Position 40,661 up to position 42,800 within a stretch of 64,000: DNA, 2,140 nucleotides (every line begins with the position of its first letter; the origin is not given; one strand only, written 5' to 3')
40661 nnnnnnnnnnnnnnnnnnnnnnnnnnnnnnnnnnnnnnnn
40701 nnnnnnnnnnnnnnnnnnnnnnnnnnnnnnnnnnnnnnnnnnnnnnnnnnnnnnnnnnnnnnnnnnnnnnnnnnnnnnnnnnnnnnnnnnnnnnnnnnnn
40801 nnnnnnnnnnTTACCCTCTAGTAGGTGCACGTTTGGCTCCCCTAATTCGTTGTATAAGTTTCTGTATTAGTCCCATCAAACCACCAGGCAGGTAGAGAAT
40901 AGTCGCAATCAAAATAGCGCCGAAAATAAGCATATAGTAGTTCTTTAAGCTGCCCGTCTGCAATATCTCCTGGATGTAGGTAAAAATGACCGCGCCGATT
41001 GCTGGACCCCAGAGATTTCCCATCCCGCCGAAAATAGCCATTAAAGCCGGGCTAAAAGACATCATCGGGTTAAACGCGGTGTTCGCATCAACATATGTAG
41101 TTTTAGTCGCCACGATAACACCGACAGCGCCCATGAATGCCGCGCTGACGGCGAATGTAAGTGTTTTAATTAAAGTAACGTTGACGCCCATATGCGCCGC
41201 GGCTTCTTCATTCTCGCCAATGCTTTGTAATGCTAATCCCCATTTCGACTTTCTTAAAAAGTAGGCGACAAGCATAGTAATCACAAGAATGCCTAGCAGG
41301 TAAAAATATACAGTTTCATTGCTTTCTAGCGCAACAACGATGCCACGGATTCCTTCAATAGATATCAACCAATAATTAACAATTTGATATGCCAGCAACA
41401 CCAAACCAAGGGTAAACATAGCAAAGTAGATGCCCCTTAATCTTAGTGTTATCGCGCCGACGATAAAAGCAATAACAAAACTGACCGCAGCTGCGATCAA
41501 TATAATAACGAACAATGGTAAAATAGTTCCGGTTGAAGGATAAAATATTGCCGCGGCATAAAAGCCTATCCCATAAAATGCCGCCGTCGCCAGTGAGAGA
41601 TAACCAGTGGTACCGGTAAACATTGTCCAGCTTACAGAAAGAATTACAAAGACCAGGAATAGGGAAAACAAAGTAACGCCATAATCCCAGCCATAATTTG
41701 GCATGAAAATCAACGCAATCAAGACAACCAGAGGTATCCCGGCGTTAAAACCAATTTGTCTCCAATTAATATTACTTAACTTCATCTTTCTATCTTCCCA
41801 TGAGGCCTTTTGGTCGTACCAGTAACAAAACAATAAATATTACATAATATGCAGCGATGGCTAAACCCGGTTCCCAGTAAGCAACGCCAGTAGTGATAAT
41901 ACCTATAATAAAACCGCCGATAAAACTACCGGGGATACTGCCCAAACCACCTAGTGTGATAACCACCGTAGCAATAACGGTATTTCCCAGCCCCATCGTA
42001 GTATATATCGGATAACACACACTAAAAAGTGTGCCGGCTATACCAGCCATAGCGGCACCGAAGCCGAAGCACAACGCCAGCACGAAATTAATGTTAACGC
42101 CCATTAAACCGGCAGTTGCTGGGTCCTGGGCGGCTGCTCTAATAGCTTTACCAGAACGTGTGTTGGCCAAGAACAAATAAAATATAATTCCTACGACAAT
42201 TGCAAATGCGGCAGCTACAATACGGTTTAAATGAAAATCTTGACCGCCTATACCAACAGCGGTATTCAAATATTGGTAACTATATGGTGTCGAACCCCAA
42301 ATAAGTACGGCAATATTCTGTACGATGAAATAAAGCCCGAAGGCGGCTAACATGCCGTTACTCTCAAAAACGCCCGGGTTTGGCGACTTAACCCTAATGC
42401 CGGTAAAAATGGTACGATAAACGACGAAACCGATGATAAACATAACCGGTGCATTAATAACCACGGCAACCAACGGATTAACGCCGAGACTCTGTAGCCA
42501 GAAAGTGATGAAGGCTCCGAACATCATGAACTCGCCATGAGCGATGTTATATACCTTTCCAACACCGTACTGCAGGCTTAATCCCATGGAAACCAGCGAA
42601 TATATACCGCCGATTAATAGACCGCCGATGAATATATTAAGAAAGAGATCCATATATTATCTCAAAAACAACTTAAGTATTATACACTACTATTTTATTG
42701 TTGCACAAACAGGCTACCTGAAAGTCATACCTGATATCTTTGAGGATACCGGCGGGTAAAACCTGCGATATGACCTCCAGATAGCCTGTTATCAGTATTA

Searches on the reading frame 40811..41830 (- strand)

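Call 68: search_protein_families(library=pfam, proteins=[window:40811-41830:-], max_evalue=0.00001)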
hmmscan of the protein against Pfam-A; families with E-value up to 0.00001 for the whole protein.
window:40811-41830:- (339 aa): 1 family
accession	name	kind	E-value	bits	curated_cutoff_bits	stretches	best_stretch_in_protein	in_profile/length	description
PF02653.21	BPD_transp_2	-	1.5e-35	123.1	26.8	1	54-310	5-268/269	Branched-chain amino acid transport system / permease component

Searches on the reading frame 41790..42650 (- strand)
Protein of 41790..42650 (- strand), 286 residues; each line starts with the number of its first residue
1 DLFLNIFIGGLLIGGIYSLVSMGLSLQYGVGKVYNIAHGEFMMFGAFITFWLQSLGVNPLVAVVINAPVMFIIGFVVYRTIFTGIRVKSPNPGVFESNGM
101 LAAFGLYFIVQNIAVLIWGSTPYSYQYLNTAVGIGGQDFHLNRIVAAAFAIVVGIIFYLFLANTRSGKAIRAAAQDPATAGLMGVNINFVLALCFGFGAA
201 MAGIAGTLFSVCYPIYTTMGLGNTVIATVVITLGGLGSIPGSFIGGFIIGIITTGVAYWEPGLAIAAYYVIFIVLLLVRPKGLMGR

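Call 68: search_protein_families(library=pfam, proteins=[window:41790-42650:-], max_evalue=0.00001)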
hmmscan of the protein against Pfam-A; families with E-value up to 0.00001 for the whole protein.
window:41790-42650:- (286 aa): 1 family
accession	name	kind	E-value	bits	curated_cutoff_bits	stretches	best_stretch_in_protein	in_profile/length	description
PF02653.21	BPD_transp_2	-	9.8e-32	110.6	26.8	1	8-277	3-267/269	Branched-chain amino acid transport system / permease component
